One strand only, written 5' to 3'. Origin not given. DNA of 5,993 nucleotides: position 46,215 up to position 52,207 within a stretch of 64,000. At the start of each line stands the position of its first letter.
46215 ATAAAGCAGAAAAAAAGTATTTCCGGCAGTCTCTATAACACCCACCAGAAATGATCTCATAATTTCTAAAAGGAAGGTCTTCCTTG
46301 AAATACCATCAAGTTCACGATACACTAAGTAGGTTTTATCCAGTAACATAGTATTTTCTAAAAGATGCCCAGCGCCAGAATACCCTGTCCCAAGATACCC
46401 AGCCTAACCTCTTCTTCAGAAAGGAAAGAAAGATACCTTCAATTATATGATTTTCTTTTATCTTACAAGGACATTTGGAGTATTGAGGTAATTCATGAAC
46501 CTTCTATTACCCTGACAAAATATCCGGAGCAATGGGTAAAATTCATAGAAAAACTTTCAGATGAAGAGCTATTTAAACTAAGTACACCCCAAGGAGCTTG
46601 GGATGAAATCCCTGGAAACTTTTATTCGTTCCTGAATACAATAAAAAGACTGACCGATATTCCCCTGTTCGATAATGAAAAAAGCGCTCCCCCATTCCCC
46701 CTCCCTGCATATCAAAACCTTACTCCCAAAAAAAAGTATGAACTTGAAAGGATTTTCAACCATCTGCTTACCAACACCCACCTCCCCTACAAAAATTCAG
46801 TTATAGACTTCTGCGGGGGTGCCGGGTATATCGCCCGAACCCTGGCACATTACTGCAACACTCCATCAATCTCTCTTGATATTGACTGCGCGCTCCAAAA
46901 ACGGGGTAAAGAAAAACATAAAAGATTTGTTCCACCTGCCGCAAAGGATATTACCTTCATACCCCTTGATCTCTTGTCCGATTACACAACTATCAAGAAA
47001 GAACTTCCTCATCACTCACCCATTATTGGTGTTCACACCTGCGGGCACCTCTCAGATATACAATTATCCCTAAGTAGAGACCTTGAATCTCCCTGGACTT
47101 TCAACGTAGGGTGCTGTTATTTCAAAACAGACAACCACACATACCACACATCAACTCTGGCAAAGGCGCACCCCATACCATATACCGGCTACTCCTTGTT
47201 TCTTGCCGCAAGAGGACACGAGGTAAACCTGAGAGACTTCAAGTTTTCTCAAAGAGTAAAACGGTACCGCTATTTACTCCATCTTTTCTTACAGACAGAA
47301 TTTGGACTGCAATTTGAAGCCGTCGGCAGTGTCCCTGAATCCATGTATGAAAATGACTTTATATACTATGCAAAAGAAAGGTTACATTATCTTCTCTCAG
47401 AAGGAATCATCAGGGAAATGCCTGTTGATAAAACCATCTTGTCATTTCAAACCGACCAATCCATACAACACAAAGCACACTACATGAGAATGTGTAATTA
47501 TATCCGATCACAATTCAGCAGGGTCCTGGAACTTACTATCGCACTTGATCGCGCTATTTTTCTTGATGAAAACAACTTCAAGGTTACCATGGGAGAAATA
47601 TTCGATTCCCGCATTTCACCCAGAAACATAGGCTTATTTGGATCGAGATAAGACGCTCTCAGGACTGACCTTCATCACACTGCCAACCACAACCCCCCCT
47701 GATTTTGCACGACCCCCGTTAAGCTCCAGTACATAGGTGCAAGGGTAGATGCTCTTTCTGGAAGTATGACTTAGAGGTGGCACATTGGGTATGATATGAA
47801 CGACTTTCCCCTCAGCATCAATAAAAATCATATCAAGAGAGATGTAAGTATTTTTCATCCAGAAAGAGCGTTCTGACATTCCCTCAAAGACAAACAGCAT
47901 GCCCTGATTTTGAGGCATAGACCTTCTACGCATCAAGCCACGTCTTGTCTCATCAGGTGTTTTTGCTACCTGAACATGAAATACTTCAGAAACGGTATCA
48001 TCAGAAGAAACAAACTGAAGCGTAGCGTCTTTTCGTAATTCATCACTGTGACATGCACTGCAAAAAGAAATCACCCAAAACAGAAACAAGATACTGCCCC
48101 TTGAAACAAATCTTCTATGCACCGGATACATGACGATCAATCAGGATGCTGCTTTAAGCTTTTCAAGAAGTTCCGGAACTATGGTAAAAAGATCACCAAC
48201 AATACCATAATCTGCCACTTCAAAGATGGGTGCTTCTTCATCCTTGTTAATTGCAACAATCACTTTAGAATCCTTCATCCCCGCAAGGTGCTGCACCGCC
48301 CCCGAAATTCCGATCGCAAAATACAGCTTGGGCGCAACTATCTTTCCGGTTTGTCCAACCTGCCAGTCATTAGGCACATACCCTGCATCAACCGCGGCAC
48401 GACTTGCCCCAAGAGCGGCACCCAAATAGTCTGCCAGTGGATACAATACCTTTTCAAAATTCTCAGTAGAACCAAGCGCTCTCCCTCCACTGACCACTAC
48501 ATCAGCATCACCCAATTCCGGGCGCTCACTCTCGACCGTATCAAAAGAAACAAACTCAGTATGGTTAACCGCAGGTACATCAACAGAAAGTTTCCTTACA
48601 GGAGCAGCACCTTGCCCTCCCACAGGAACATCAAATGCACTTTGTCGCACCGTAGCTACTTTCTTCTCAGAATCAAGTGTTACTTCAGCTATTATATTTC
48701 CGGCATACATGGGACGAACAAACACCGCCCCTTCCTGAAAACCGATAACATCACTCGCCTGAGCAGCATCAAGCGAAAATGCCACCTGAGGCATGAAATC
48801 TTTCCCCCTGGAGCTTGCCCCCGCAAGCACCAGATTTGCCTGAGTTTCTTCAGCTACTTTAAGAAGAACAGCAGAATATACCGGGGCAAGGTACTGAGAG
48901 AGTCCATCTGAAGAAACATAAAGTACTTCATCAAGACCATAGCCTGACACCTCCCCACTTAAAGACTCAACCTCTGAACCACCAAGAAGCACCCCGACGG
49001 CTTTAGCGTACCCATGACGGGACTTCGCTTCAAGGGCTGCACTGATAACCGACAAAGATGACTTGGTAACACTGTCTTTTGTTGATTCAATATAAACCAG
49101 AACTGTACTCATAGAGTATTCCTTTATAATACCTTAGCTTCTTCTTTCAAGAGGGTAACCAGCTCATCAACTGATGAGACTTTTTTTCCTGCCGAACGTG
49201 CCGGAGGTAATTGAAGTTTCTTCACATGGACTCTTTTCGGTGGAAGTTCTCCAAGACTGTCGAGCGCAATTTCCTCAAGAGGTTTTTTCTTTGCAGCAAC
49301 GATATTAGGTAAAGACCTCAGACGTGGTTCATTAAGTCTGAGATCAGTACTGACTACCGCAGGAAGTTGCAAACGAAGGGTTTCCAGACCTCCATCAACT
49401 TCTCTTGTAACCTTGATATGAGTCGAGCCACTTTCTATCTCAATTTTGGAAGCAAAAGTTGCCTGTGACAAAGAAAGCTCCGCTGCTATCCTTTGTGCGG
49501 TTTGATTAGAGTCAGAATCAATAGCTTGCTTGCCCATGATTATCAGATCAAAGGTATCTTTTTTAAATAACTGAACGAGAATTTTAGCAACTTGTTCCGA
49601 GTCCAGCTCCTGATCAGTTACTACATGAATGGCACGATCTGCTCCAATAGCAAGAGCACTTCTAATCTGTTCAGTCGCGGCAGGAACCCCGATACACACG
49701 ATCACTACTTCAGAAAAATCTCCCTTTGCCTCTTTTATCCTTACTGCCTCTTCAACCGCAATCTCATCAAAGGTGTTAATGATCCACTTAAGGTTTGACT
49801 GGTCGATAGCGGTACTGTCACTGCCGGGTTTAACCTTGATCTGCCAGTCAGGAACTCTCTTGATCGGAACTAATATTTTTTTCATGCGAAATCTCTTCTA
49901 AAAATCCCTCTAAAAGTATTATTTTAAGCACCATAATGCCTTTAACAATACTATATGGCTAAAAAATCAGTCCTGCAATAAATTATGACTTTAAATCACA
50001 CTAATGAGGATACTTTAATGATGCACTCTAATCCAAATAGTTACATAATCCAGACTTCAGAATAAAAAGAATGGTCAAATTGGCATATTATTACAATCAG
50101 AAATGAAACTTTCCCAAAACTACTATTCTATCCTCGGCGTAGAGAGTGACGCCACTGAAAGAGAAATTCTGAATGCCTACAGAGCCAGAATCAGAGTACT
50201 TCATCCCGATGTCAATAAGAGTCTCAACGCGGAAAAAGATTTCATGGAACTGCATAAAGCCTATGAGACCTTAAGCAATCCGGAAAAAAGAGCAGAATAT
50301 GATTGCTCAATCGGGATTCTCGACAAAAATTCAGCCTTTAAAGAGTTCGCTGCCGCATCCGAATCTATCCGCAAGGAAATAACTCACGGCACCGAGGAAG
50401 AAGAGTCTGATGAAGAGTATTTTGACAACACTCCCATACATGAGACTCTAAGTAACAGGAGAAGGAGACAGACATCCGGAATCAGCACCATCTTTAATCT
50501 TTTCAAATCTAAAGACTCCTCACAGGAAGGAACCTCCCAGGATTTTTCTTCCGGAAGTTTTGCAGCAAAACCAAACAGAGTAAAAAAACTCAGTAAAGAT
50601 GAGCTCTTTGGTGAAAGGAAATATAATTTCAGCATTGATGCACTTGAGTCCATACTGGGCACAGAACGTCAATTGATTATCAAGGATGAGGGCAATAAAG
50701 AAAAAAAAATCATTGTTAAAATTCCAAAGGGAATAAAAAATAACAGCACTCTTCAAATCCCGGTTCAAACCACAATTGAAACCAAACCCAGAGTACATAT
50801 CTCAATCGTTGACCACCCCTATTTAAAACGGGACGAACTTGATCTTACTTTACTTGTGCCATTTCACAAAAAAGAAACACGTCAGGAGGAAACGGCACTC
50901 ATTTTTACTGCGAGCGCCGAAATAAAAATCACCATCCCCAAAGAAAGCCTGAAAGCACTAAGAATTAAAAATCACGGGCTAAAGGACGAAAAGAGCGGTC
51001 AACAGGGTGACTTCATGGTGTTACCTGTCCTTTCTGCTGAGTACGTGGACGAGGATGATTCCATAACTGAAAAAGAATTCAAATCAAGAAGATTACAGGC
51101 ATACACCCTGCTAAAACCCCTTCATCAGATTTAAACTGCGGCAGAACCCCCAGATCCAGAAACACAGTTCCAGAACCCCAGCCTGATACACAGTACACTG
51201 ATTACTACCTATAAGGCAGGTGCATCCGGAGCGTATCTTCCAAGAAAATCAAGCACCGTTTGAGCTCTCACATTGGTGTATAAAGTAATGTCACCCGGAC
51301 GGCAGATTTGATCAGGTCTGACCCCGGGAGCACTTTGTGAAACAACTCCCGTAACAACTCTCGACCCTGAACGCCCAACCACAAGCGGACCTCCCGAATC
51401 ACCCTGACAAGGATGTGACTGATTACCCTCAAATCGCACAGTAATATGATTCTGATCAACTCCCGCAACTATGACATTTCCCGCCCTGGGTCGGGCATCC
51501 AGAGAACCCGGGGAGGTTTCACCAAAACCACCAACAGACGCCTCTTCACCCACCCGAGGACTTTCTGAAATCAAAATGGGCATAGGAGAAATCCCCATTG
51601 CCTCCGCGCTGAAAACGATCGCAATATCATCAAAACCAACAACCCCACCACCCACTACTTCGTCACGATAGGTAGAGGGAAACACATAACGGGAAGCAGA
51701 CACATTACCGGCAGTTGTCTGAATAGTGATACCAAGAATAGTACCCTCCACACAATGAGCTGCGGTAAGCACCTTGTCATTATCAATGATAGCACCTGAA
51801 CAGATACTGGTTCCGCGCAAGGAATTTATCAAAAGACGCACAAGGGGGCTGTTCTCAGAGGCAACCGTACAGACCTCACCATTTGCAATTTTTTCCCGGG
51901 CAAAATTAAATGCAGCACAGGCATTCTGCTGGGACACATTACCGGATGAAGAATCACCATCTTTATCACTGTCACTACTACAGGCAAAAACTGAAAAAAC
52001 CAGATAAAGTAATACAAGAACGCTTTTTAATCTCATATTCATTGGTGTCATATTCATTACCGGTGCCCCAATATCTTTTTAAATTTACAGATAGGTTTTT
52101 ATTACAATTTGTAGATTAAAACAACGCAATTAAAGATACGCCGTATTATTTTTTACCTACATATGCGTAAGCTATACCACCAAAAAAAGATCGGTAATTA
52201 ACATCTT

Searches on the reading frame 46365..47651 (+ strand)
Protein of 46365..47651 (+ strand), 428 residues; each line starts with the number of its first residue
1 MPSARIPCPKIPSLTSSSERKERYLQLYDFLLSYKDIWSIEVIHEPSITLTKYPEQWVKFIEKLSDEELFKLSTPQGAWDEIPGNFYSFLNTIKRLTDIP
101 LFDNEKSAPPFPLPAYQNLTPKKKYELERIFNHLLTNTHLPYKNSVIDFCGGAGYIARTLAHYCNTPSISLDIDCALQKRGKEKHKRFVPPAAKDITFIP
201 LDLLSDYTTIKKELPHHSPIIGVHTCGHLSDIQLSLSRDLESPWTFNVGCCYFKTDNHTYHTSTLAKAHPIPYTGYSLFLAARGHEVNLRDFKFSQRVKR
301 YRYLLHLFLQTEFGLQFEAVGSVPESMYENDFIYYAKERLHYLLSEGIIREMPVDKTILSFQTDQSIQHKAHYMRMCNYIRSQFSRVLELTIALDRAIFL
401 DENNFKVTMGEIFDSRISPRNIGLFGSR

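Call 34: search_protein_families(library=pfam, proteins=[window:46365-47651:+], max_evalue=0.001)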
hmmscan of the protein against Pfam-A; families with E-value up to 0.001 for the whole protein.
window:46365-47651:+ (428 aa): 1 family
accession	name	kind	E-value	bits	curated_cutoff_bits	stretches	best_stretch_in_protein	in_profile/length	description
PF13679.12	Methyltransf_32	-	2.9e-10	40.7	27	1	131-254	13-139/143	Methyltransferase domain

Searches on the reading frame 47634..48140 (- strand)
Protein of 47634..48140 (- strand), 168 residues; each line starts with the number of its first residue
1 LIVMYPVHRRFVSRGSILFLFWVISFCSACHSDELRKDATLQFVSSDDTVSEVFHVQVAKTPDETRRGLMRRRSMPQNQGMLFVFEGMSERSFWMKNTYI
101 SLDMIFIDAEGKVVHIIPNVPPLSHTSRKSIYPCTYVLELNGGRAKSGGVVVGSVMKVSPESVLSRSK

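Call 34: search_protein_families(library=pfam, proteins=[window:47634-48140:-], max_evalue=0.001)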
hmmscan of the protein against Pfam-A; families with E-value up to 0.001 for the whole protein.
window:47634-48140:- (168 aa): 1 family
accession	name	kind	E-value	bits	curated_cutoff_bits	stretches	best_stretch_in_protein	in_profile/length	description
PF02643.20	DUF192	-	9.6e-33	112.6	27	1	54-157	1-95/96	Uncharacterized ACR, COG1430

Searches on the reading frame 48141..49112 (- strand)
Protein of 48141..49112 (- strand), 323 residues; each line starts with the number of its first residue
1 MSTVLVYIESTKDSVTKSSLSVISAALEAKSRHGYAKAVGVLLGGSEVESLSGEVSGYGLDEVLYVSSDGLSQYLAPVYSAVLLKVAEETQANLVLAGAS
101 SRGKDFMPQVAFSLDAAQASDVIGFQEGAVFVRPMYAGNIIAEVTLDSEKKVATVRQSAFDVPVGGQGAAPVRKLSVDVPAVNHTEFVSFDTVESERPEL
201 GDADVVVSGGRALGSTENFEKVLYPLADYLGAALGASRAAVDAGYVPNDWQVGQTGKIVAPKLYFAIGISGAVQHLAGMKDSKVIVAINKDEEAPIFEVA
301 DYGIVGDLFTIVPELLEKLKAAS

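Call 34: search_protein_families(library=pfam, proteins=[window:48141-49112:-], max_evalue=0.001)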
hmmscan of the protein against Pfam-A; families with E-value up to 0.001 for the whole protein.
window:48141-49112:- (323 aa): 2 families
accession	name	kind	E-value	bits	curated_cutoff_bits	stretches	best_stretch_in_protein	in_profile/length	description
PF01012.27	ETF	-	3.5e-38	131.6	26.7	1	4-178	1-179/181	Electron transfer flavoprotein domain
PF00766.25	ETF_alpha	-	1.6e-34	118.2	27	1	200-280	2-81/81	Electron transfer flavoprotein FAD-binding domain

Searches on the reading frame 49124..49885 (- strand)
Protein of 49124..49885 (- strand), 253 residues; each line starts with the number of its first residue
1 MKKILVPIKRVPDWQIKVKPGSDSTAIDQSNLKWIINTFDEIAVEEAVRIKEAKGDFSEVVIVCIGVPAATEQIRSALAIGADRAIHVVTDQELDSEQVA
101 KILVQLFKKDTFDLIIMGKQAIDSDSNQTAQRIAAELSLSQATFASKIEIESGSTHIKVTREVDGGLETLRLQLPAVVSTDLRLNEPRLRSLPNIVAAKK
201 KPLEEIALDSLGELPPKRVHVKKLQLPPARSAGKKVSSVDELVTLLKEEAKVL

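Call 35: search_protein_families(library=pfam, proteins=[window:49124-49885:-], max_evalue=0.001)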
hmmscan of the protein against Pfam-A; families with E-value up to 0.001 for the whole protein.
window:49124-49885:- (253 aa): 1 family
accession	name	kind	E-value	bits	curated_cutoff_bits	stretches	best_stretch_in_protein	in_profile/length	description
PF01012.27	ETF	-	4.9e-38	131.2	26.7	1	27-209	4-179/181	Electron transfer flavoprotein domain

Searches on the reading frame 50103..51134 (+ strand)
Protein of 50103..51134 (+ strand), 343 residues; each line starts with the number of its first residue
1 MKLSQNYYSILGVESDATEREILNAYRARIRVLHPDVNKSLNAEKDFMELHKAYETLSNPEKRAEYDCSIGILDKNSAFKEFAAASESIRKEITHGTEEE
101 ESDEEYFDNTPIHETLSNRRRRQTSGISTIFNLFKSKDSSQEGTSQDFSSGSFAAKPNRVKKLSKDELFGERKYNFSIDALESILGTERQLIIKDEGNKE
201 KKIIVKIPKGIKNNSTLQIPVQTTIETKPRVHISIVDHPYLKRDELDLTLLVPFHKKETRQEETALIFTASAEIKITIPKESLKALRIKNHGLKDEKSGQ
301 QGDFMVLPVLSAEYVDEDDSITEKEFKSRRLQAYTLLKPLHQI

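Call 35: search_protein_families(library=pfam, proteins=[window:50103-51134:+], max_evalue=0.001)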
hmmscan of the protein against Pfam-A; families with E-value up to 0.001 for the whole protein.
window:50103-51134:+ (343 aa): 2 families
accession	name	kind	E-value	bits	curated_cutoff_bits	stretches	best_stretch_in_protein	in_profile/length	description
PF00226.36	DnaJ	-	3.4e-21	75.5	27.8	1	6-67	1-63/63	DnaJ domain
PF01556.23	DnaJ_C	-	1.4e-11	45.1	26.6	1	174-306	3-145/152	DnaJ C terminal domain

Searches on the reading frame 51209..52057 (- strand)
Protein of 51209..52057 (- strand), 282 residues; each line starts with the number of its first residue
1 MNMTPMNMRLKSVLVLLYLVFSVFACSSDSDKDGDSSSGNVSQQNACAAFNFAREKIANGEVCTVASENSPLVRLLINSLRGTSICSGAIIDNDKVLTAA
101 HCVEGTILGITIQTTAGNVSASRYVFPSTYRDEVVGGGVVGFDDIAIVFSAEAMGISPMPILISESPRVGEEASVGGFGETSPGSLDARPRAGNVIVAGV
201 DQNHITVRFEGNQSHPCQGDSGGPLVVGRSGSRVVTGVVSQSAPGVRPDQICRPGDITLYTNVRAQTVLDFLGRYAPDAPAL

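Call 35: search_protein_families(library=pfam, proteins=[window:51209-52057:-], max_evalue=0.001)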
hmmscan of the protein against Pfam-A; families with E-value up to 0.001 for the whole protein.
window:51209-52057:- (282 aa): 1 family
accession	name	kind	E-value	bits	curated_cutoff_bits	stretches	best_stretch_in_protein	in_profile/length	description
PF00089.32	Trypsin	-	4.3e-18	66.4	20.6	1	79-243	22-199/220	Trypsin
